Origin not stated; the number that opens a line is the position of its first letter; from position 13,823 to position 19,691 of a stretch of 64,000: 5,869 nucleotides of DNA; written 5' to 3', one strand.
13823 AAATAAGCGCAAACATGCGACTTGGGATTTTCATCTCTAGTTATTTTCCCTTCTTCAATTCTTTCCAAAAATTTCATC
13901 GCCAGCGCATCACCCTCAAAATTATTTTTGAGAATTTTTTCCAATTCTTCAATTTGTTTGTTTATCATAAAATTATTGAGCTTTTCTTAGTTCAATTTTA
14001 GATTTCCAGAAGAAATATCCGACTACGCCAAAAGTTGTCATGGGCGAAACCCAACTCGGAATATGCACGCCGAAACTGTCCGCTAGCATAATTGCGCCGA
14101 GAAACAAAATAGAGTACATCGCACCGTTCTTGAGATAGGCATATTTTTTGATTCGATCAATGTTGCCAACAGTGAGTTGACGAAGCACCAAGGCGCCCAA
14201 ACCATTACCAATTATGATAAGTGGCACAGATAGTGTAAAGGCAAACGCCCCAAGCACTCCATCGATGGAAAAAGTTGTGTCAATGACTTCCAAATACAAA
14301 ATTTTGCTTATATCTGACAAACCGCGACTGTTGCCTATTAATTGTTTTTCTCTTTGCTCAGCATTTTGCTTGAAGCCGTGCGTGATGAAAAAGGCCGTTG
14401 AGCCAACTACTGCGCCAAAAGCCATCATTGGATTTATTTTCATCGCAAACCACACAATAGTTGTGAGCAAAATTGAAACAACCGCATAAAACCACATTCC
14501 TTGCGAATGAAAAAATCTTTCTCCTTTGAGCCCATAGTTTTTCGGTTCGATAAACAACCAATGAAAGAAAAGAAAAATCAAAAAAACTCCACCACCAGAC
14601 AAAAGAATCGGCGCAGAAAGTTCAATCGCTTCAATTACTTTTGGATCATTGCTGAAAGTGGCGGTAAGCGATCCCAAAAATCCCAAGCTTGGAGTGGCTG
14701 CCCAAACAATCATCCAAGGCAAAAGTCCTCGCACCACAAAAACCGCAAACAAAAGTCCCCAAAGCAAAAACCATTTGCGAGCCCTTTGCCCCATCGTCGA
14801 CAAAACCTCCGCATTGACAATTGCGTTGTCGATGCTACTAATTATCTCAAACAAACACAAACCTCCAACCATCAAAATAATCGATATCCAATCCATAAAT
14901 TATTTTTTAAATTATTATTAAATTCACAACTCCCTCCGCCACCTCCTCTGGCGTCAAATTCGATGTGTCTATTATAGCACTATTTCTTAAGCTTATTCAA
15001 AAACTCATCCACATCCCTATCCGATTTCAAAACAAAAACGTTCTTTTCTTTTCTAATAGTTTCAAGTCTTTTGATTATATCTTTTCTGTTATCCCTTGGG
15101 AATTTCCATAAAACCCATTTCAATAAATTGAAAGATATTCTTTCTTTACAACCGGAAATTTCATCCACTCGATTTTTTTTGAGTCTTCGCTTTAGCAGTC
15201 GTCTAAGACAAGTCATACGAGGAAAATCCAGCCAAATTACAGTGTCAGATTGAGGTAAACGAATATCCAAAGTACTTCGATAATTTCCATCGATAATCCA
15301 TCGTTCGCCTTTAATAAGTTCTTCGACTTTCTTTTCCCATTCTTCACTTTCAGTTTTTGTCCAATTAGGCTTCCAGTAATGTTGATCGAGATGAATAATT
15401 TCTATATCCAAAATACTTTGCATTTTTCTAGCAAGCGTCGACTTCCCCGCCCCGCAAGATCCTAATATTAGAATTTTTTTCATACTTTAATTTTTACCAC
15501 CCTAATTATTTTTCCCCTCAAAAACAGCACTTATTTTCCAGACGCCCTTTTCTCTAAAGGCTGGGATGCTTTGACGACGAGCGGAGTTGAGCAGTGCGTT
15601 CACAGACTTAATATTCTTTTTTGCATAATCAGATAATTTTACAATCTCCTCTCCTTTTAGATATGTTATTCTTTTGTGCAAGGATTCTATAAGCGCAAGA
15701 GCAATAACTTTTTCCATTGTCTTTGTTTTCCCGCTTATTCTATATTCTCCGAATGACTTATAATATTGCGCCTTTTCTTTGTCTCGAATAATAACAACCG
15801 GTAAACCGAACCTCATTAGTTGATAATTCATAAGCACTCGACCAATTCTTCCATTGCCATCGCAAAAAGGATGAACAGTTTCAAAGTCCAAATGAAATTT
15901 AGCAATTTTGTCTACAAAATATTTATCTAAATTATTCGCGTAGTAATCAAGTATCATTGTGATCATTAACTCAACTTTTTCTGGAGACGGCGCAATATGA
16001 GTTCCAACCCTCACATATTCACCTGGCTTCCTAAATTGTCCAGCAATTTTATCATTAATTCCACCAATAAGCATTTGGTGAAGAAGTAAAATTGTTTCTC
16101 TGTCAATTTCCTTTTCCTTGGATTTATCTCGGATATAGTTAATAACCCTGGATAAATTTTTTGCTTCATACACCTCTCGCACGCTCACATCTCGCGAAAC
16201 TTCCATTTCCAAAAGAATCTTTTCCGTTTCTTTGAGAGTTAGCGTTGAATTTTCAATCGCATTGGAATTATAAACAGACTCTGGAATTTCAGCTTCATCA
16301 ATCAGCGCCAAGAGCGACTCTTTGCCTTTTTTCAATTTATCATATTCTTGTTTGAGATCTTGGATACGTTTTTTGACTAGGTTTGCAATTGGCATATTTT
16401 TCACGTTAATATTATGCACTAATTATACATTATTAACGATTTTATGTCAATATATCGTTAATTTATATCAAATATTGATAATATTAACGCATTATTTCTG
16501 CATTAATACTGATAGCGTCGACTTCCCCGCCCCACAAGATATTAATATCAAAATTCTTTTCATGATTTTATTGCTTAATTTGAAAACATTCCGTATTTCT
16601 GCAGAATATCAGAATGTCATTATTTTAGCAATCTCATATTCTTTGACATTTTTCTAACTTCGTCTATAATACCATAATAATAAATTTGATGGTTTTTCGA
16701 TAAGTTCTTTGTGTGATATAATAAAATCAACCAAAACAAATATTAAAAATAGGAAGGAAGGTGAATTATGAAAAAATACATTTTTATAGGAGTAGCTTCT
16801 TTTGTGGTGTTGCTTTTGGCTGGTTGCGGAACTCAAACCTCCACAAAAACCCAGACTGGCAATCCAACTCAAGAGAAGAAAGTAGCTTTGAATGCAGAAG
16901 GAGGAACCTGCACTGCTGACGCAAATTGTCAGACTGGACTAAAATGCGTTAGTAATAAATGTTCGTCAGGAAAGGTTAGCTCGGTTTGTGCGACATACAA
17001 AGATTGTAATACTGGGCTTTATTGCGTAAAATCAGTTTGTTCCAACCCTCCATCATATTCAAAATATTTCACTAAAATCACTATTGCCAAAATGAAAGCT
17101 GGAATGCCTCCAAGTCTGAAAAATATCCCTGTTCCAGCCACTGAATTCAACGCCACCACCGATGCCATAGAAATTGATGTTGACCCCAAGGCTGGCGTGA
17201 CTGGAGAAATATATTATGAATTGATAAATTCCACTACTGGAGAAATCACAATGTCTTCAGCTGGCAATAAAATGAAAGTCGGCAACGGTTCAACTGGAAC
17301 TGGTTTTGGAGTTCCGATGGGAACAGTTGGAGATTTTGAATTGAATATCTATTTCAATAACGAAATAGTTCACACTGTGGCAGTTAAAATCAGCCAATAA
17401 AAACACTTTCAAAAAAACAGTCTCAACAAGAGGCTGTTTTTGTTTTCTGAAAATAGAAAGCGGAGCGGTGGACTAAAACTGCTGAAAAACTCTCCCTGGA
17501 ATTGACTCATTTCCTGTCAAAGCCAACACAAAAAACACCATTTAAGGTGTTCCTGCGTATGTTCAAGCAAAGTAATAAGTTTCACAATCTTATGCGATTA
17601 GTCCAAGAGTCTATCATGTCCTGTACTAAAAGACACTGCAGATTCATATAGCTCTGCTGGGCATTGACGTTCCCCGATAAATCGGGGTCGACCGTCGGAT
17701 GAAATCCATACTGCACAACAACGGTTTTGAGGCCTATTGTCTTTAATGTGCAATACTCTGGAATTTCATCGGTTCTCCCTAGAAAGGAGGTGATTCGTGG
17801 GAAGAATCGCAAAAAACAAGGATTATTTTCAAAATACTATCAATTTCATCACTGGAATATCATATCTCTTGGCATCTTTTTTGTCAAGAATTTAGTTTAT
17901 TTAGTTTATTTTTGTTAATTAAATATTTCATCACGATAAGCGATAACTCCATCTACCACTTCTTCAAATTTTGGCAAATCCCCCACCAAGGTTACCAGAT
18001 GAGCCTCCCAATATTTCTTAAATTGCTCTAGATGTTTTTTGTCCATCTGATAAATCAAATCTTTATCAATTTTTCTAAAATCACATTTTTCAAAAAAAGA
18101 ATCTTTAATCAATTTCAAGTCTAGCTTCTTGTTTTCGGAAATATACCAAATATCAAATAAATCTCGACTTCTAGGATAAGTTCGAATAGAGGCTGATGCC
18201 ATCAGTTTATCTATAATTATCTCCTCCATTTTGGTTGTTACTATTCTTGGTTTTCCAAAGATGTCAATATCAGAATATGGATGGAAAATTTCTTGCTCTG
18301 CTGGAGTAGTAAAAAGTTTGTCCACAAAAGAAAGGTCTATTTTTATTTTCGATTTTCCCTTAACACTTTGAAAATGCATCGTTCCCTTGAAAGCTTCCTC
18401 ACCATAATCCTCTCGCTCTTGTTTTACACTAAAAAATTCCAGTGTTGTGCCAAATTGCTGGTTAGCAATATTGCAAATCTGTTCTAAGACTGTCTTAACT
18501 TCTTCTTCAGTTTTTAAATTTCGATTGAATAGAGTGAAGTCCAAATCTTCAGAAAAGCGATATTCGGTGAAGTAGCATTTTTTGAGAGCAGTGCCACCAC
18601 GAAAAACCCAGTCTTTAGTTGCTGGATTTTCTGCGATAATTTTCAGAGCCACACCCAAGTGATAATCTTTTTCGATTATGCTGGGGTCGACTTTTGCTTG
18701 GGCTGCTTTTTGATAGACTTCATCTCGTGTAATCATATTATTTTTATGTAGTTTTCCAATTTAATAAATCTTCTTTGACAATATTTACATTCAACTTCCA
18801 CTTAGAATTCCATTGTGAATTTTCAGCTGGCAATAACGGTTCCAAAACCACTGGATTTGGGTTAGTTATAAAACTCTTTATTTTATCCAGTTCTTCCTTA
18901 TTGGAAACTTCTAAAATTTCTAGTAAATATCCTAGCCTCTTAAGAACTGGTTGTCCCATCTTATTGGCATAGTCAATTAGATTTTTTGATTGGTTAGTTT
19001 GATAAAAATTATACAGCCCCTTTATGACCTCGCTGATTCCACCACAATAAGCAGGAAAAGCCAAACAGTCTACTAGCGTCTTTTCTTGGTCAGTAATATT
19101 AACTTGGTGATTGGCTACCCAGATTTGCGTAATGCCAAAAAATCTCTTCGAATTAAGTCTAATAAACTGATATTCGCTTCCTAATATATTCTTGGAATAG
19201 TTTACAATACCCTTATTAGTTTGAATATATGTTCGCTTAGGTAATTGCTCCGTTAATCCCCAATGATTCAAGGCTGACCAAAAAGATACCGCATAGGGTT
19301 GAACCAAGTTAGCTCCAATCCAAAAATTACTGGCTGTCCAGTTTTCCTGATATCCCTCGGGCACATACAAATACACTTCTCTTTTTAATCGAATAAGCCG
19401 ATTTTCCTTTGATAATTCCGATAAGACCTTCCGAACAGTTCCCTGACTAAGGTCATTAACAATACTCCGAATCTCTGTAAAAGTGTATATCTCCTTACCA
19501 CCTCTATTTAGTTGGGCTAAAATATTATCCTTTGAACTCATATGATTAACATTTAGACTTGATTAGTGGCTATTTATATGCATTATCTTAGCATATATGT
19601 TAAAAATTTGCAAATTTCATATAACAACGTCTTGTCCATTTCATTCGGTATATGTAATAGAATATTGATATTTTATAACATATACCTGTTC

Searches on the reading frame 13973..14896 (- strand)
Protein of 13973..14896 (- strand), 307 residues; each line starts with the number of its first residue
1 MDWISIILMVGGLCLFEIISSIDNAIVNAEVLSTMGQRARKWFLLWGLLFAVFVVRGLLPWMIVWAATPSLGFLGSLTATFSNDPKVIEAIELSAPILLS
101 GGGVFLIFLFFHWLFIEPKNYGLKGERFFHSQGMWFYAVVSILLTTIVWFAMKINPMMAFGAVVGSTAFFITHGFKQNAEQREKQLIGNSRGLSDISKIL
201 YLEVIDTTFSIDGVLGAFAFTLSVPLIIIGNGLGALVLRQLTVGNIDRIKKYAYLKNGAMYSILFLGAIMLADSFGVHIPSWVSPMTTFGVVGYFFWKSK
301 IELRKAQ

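Call 72: search_protein_families(library=pfam, proteins=[window:13973-14896:-], max_evalue=0.001)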
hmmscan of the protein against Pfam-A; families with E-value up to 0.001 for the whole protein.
window:13973-14896:- (307 aa): 2 families
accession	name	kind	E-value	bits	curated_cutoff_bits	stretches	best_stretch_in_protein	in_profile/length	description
PF04332.21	DUF475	-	2.4e-42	146.2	27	1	22-304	1-291/293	Protein of unknown function (DUF475)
PF03741.22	TerC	-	3.2e-19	69.8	27.8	2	137-273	41-177/178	Integral membrane protein TerC family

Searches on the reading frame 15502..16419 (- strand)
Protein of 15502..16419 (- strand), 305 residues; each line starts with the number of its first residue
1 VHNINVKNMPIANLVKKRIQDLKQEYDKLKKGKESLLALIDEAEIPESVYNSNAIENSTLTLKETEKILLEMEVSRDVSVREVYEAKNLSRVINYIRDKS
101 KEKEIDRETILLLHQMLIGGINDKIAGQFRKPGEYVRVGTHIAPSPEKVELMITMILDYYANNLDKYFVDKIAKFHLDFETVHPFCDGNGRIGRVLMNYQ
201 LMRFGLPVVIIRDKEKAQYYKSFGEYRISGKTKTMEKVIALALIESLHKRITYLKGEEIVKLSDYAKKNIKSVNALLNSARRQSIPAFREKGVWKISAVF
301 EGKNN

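Call 72: search_protein_families(library=pfam, proteins=[window:15502-16419:-], max_evalue=0.001)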
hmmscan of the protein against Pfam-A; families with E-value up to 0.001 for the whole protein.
window:15502-16419:- (305 aa): 1 family
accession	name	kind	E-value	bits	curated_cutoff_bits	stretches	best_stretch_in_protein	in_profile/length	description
PF02661.23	Fic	-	1.2e-20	74.5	24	1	105-201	2-93/93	Fic/DOC family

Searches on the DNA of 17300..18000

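Call 41: search_rna_families(source=window, start=17300, end=18000, threshold=evalue, max_evalue=1, show_alignments=1)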
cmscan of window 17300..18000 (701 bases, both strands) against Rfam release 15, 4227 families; matches with E-value up to 1: 3.
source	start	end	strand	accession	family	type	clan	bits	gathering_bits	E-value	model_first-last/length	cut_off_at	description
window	17410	17456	+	RF02433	SpF36_sRNA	Gene; sRNA;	-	23.7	48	0.73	1-51/51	no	Streptococcus sRNA SpF36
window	17328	17461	-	RF02579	tsr26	Gene; sRNA;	-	22.4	141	0.64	1-122/122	no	S. aureus tsr26 small RNA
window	17774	17857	-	RF01429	snoR130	Gene; snRNA; snoRNA; CD-box;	-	20.8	40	0.36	1-122/122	no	small nucleolar RNA snoR130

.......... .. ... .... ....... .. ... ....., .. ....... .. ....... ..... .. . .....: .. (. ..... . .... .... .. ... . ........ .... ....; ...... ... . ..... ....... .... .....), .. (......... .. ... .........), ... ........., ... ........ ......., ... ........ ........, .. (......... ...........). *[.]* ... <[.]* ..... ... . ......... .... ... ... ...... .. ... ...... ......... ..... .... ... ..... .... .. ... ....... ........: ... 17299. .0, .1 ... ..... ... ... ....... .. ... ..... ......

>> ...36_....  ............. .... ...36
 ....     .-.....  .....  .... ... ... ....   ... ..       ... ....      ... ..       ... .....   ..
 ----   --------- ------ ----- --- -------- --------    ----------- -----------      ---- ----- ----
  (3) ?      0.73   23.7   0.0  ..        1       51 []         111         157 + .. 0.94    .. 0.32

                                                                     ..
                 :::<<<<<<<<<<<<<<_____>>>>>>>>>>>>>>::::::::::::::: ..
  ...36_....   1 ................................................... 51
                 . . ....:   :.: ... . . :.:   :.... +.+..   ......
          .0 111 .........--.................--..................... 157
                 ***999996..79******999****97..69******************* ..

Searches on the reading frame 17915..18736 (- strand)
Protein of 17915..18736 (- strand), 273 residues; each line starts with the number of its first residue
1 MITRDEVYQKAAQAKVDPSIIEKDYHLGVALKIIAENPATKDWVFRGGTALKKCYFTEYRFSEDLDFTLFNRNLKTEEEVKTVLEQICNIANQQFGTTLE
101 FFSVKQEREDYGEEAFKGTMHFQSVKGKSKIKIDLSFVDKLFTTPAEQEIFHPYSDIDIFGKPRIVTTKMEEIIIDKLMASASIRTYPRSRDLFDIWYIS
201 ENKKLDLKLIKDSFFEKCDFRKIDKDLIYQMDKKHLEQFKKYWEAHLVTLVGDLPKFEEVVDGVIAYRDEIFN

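Call 3: search_protein_families(library=pfam, proteins=[window:17915-18736:-], max_evalue=0.01)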
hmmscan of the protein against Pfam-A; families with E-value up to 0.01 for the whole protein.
window:17915-18736:- (273 aa): 1 family
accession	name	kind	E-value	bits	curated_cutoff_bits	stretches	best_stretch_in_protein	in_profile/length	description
PF08843.17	AbiEii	-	1.8e-36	126.7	22.5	1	33-262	5-237/238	Nucleotidyl transferase AbiEii toxin, Type IV TA system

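Call 4: search_protein_families(library=padloc, proteins=[window:17915-18736:-], max_evalue=0.01)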
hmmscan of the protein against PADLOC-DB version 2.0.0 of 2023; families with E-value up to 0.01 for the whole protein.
window:17915-18736:- (273 aa): 35 families (the best 25 are shown)
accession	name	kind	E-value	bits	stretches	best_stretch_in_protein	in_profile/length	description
PDLC02304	AbiEii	-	4.2e-61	205.2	1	1-265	1-252/260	AbiEii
PDLC02317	AbiEii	-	2.2e-42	143.4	1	1-259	1-263/396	AbiEii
PDLC02323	AbiEii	-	3.5e-28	96.9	1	1-266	1-245/248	AbiEii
PDLC02288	AbiEii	-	1e-24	84.9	1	4-267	14-270/294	AbiEii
PDLC02292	AbiEii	-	6.4e-22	76.7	1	7-244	14-249/283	AbiEii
PDLC02296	AbiEii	-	1.7e-19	68.1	1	12-223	16-224/282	AbiEii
PDLC02289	AbiEii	-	1.3e-18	65.6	1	5-262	15-291/309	AbiEii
PDLC02294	AbiEii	-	1.6e-18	65.4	1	1-228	1-212/260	AbiEii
PDLC02291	AbiEii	-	6.3e-17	59.8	1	6-226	22-224/310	AbiEii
PDLC02305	AbiEii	-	1e-16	59.1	1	3-217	4-208/306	AbiEii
PDLC02318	AbiEii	-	2e-16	58.2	1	23-212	22-195/280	AbiEii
PDLC02321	AbiEii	-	2.8e-16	58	1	17-220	18-234/296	AbiEii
PDLC02297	AbiEii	-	3.5e-16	57.4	1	9-139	10-147/307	AbiEii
PDLC02322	AbiEii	-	2.3e-14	51.6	1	5-99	14-105/324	AbiEii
PDLC02316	AbiEii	-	8.9e-14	49.6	1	14-89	21-95/314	AbiEii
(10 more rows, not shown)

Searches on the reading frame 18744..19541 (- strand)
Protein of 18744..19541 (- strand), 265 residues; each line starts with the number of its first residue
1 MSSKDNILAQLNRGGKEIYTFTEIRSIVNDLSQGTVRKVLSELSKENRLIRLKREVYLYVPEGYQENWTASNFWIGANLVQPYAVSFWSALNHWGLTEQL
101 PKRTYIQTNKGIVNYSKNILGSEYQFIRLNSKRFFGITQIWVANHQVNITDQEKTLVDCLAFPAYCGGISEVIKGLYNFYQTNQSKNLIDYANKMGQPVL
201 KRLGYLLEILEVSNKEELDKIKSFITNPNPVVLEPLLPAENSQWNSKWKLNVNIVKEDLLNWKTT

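Call 3: search_protein_families(library=pfam, proteins=[window:18744-19541:-], max_evalue=0.01)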
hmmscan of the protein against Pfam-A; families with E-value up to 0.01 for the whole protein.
window:18744-19541:- (265 aa): 2 families
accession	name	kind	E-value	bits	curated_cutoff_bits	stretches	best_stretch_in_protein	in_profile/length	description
PF09407.15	AbiEi_1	-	1.4e-08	35.5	22.2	1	77-208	12-141/142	AbiEi antitoxin C-terminal domain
PF20217.3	DUF6577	-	0.0086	16.2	27.8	0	144-194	133-187/204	Family of unknown function (DUF6577)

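Call 4: search_protein_families(library=padloc, proteins=[window:18744-19541:-], max_evalue=0.01)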
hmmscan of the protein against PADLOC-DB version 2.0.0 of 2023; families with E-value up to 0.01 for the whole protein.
window:18744-19541:- (265 aa): 31 families (the best 25 are shown)
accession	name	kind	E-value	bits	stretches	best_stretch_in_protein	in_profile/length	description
PDLC02267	AbiEi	-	5.2e-71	237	1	4-263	6-251/252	AbiEi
PDLC02271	AbiEi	-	9.6e-34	114.7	1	6-252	11-257/263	AbiEi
PDLC02276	AbiEi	-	4.3e-32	109.7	1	10-260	9-260/270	AbiEi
PDLC02266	AbiEi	-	7e-28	95.7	1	6-255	5-253/258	AbiEi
PDLC02269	AbiEi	-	5.5e-25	86.1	1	16-252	10-236/251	AbiEi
PDLC02282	AbiEi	-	1.7e-24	84.6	1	8-255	7-255/260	AbiEi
PDLC02270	AbiEi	-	7.1e-22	75.7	1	17-250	11-251/265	AbiEi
PDLC02252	AbiEi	-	2.2e-21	74.6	1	11-254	10-253/259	AbiEi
PDLC02287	AbiEi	-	2.5e-19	67.8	1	17-252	11-236/253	AbiEi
PDLC02225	AbiEi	-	4.9e-16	57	1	33-209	28-193/198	AbiEi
PDLC02275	AbiEi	-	8.6e-16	56.5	1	33-195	21-172/184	AbiEi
PDLC02265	AbiEi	-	1.6e-15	55.4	1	32-196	24-185/198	AbiEi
PDLC02272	AbiEi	-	2.2e-14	51.8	1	22-201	19-188/200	AbiEi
PDLC02237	AbiEi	-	3.4e-14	51.1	2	138-254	170-285/285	AbiEi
PDLC02241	AbiEi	-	4.9e-14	50.6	1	29-202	21-189/199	AbiEi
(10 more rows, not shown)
